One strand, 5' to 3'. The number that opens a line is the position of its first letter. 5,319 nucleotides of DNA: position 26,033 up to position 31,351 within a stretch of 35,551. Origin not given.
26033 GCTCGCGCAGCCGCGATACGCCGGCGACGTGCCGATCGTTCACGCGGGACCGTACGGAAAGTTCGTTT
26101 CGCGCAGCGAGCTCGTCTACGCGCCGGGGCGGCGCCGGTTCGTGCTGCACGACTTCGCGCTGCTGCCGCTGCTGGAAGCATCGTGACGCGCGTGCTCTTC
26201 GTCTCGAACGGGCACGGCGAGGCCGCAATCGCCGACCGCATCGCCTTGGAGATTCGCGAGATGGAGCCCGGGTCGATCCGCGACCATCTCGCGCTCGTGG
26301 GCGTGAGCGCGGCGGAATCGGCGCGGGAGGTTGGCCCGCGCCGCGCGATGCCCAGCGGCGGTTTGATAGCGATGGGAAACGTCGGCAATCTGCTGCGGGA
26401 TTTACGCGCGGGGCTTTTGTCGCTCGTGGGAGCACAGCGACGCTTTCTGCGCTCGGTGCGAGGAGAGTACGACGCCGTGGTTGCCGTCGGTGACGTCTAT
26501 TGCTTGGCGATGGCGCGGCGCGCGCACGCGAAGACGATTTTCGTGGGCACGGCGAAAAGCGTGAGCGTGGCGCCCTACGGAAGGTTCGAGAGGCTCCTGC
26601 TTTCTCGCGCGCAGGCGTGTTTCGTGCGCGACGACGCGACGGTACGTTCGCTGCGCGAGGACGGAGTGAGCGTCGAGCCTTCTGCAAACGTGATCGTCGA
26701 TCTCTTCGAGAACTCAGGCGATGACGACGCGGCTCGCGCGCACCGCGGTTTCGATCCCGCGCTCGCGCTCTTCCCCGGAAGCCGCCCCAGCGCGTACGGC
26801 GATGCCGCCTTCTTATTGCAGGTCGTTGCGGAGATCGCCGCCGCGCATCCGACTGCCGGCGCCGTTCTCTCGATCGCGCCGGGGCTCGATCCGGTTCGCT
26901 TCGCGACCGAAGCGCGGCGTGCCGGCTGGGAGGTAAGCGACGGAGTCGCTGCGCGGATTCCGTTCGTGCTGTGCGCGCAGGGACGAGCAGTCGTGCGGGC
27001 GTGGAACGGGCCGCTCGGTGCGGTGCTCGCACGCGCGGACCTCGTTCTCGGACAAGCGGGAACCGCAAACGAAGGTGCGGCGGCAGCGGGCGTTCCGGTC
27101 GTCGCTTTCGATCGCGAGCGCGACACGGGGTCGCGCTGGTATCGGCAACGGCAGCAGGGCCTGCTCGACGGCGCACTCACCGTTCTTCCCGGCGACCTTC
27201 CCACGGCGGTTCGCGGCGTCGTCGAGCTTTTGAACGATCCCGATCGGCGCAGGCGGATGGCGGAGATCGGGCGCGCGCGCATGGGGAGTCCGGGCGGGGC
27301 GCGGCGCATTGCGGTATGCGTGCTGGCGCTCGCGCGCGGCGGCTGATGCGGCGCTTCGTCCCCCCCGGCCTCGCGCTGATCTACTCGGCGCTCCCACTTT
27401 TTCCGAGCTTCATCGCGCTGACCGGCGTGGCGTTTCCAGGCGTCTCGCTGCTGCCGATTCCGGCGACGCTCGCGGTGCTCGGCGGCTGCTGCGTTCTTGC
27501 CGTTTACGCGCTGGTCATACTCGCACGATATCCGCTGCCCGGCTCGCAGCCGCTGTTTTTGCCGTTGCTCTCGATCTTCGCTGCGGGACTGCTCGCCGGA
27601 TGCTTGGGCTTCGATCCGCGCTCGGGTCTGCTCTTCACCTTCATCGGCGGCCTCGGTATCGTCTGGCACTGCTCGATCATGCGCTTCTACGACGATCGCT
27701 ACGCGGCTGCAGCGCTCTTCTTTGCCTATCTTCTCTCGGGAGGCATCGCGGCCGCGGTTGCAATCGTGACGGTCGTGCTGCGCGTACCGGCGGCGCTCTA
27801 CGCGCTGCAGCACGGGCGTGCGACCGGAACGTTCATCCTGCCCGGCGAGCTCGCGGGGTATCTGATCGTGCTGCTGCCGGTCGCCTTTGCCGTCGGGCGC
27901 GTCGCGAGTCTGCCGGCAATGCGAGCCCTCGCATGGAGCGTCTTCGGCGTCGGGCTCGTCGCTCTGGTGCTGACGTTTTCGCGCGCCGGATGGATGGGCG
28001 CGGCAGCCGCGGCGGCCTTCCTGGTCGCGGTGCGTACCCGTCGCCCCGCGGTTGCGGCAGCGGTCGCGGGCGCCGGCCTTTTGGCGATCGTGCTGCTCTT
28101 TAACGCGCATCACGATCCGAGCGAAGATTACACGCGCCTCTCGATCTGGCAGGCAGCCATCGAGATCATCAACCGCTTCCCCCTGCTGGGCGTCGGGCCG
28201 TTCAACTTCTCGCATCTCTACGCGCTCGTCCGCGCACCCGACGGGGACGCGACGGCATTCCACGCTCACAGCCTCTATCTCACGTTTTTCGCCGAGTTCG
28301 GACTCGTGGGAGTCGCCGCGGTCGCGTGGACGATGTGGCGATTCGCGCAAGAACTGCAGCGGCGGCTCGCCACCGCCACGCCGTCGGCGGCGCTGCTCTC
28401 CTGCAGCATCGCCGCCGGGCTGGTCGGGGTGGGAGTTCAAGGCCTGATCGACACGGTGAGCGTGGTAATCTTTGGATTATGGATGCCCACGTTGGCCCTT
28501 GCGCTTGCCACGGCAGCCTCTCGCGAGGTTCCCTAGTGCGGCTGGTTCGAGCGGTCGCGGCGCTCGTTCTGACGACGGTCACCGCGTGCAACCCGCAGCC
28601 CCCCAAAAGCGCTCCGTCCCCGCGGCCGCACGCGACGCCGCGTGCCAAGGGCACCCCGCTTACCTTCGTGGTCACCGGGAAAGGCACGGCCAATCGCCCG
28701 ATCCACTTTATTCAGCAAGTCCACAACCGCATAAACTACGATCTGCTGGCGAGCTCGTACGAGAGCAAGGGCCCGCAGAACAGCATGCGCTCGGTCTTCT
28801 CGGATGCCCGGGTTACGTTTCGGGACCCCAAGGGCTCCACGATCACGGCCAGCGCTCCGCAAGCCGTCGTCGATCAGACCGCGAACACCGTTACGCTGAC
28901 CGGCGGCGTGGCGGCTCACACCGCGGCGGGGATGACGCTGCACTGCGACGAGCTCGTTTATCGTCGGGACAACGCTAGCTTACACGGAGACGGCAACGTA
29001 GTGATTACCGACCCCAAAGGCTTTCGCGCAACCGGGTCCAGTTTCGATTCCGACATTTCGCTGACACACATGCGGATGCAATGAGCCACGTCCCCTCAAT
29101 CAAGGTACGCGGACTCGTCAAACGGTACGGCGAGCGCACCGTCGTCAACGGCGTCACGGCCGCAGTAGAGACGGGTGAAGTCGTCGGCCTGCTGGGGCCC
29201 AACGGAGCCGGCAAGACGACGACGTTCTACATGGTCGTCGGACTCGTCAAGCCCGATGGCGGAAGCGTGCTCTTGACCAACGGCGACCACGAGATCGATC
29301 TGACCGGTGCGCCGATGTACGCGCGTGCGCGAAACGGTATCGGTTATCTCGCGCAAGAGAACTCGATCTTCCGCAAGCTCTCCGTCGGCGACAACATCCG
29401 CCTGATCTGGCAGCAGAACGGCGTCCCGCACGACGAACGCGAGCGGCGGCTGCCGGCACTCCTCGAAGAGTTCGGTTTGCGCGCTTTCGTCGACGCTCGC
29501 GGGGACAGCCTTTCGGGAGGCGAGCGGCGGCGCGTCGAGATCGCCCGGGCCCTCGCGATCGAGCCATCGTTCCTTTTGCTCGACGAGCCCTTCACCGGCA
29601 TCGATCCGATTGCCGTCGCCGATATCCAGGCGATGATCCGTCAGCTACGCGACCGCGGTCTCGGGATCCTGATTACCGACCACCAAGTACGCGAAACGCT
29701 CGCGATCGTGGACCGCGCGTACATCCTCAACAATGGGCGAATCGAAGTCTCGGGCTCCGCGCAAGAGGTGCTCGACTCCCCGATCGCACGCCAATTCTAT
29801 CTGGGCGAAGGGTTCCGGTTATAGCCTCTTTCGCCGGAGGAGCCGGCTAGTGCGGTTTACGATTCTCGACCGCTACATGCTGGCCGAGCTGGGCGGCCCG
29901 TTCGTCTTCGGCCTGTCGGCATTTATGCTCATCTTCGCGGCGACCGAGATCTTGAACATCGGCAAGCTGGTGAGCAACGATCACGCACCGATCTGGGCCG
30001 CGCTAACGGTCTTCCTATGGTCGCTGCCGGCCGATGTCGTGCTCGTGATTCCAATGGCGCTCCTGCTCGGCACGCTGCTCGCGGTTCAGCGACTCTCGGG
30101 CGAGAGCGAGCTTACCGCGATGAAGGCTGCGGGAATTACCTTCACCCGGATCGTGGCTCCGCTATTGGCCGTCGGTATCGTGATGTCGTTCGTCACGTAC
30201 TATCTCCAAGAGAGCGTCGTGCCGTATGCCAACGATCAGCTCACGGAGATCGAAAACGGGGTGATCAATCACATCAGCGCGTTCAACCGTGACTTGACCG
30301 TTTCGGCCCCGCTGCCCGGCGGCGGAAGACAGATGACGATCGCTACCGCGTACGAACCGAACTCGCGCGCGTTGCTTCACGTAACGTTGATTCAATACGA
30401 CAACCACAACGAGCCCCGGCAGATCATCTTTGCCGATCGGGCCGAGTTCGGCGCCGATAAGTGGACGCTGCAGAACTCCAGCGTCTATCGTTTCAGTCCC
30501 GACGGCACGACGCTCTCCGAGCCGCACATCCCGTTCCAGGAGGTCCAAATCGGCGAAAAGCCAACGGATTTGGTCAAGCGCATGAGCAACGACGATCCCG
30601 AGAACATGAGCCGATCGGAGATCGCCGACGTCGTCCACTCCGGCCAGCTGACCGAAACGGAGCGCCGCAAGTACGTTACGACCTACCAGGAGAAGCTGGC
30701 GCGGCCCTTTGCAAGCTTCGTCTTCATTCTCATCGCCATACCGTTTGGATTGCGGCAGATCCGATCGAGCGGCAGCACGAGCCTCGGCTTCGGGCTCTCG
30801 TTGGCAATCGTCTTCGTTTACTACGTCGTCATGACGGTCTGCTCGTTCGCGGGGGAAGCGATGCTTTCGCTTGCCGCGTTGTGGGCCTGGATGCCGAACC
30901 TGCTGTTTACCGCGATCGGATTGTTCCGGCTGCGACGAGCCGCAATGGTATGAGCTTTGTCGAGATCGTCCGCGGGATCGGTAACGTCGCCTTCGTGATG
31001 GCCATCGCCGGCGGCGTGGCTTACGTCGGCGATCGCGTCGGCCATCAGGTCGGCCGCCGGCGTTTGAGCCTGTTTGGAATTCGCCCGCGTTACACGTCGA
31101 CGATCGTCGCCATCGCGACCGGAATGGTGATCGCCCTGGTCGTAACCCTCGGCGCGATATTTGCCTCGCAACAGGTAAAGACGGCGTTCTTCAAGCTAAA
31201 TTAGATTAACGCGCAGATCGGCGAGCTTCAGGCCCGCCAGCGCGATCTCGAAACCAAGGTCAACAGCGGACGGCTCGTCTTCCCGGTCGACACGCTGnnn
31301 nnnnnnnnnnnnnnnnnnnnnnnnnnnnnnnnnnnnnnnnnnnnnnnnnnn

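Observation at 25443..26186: Metallophosphoesterase coupled to lpxB: candidate for the missing UDP-2,3-diacylglucosamine hydrolase step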

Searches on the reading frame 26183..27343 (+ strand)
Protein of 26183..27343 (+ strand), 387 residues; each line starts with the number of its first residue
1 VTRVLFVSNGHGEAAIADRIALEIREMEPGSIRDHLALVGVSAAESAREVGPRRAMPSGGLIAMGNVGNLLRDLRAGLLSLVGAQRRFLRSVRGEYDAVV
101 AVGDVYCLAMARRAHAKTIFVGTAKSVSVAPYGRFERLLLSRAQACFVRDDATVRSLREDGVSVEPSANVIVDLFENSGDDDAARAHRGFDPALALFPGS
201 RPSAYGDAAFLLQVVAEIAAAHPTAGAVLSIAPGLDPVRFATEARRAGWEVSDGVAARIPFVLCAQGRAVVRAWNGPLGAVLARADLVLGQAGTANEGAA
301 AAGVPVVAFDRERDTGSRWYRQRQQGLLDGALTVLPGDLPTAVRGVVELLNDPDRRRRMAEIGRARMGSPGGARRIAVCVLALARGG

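Call 6: search_protein_families(library=pfam, proteins=[window:26183-27343:+], max_evalue=0.01)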
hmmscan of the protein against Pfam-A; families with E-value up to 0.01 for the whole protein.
window:26183-27343:+ (387 aa): 0 families

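Call 7: search_protein_families(library=ncbifam, proteins=[window:26183-27343:+], max_evalue=0.01)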
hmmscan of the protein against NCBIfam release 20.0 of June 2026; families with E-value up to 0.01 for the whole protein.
window:26183-27343:+ (387 aa): 1 family
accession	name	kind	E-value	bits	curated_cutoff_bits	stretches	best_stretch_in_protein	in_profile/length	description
TIGR03492.1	TIGR03492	hypoth_equivalog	7.3e-59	199.4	219.2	1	5-381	1-393/396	lipid-A-disaccharide synthase-related protein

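Call 80: search_solved_structures(query=window:26183-27343:+, max_evalue=1, show_alignments=1)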
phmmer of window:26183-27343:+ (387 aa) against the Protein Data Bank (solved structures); distinct sequences matched with E-value up to 1: 2.
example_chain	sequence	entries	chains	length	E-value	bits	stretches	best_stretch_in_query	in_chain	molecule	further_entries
7pkq_v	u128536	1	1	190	0.0071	18.9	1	272-356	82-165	mS23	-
9wso_C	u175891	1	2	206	0.59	12.5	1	82-182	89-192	Outer membrane protein lom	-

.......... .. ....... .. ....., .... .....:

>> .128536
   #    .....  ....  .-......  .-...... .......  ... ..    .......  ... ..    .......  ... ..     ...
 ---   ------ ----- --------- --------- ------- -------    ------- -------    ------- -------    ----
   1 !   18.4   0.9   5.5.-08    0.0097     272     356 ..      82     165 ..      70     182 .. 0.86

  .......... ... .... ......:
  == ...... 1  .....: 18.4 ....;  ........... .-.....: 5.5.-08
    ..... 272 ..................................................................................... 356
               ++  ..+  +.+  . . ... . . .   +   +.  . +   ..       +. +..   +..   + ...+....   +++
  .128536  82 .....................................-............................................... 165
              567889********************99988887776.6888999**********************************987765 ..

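Call 84: search_solved_structures(query=A5, max_evalue=10, show_alignments=2)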
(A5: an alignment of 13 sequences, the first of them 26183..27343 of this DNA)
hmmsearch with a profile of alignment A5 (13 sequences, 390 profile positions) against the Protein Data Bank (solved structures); distinct sequences matched with E-value up to 10: 22.
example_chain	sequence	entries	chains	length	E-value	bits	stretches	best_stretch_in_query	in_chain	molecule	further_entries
7vza_A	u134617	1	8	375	2.7e-08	36.2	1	281-385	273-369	Putative UDP-N-acetylglucosamine 2-epimerase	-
7vyy_A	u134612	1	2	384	2.9e-08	36.1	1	281-385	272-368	Putative UDP-N-acetylglucosamine 2-epimerase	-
7vz6_A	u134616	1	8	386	3e-08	36.1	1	281-385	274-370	Putative UDP-N-acetylglucosamine 2-epimerase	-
9cm8_A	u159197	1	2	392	2e-05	26.7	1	98-386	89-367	UDP-N-acetylglucosamine 2-epimerase (non-hydrolyzing)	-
8ahe_A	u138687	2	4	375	2.2e-05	26.7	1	73-387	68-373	UDP-N-acetylglucosamine 2-epimerase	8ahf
3beo_A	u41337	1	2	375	2.2e-05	26.7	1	73-387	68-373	UDP-N-acetylglucosamine 2-epimerase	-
3dzc_A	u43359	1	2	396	3.8e-05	25.8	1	261-384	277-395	UDP-N-acetylglucosamine 2-epimerase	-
1f6d_A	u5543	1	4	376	0.00016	23.8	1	283-381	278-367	UDP-N-ACETYLGLUCOSAMINE 2-EPIMERASE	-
1vgv_A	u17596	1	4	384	0.00016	23.8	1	283-381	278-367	UDP-N-acetylglucosamine 2-epimerase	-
5enz_A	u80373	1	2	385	0.0002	23.5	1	84-380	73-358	UDP-GlcNAc 2-epimerase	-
3ot5_A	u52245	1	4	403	0.00025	23.2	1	281-388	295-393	UDP-N-acetylglucosamine 2-epimerase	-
5w8s_A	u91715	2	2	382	0.00045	22.3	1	164-248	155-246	Lipid-A-disaccharide synthase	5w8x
1o6c_A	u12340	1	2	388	0.00075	21.6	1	102-384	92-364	UDP-N-acetylglucosamine 2-epimerase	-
4fkz_A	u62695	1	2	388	0.00075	21.6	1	102-384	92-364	UDP-N-acetylglucosamine 2-epimerase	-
5w8n_A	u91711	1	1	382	0.00077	21.5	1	164-248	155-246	Lipid-A-disaccharide synthase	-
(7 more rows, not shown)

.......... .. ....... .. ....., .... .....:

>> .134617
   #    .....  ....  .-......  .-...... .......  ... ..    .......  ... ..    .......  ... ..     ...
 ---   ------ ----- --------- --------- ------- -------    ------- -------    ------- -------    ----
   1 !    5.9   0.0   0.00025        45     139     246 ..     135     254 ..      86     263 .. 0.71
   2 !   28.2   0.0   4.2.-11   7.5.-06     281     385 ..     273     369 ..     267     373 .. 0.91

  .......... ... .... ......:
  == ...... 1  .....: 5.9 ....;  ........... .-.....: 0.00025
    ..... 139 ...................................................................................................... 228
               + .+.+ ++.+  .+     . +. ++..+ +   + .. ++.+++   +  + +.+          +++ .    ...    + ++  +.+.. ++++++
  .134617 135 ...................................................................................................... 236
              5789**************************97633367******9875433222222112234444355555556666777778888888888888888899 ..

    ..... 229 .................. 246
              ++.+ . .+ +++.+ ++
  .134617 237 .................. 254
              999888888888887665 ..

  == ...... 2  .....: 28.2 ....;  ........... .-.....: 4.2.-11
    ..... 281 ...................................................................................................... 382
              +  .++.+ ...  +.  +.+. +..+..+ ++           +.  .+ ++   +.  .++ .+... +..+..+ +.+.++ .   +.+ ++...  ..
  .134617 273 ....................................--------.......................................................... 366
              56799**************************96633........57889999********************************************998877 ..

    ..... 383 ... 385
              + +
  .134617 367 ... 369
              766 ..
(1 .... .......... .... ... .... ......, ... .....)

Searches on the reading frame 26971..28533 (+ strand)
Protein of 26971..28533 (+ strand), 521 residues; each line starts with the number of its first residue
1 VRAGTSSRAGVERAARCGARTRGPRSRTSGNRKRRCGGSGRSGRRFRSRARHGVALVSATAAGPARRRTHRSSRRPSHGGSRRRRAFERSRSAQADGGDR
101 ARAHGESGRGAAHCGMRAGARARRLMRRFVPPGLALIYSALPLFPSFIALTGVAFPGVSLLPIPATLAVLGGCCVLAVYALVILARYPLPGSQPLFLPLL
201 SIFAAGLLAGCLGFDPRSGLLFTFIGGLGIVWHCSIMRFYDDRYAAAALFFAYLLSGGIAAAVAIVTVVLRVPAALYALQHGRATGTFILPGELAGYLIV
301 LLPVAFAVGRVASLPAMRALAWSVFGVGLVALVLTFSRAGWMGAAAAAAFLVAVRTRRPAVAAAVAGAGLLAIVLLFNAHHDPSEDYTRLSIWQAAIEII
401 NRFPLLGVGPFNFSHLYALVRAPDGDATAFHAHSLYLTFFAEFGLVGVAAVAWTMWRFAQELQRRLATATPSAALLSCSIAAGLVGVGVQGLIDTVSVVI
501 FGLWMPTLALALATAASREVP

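Call 14: search_protein_families(library=pfam, proteins=[window:26971-28533:+], max_evalue=0.001)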
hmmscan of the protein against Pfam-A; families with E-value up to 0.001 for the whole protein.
window:26971-28533:+ (521 aa): 1 family
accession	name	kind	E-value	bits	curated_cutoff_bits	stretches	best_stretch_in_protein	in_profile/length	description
PF04932.20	Wzy_C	-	1.1e-20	74.3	31.7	1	327-451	5-148/149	O-Antigen ligase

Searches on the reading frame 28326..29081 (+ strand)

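Call 14: search_protein_families(library=pfam, proteins=[window:28326-29081:+], max_evalue=0.001)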
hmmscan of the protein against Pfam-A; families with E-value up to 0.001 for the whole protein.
window:28326-29081:+ (252 aa): 1 family
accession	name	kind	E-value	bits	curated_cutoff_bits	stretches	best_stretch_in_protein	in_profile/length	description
PF06835.18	LptC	-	9e-06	25.9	21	1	138-238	52-153/175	Lipopolysaccharide-assembly, LptC-related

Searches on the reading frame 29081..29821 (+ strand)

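Call 14: search_protein_families(library=pfam, proteins=[window:29081-29821:+], max_evalue=0.001)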
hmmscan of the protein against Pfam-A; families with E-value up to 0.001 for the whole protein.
window:29081-29821:+ (247 aa): 2 families
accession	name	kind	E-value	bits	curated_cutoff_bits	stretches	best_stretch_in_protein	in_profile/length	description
PF00005.33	ABC_tran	-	2.7e-31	109.4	25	1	23-171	2-136/137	ABC transporter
PF13304.12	AAA_21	-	7.8e-05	23.3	27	0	35-52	2-19/304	AAA domain, putative AbiEii toxin, Type IV TA system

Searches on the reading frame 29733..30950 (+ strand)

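Call 14: search_protein_families(library=pfam, proteins=[window:29733-30950:+], max_evalue=0.001)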
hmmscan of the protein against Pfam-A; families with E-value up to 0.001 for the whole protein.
window:29733-30950:+ (406 aa): 1 family
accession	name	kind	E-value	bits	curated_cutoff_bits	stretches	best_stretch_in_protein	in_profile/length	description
PF03739.19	LptF_LptG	-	1.8e-75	254.7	27.9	1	47-402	1-353/353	Lipopolysaccharide export system permease LptF/LptG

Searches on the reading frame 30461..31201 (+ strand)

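Call 14: search_protein_families(library=pfam, proteins=[window:30461-31201:+], max_evalue=0.001)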
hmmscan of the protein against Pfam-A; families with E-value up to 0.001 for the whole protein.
window:30461-31201:+ (247 aa): 1 family
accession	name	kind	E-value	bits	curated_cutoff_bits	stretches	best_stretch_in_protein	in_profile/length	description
PF11283.13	DUF3084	-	8e-23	80.7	25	1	176-246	5-75/77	Protein of unknown function (DUF3084)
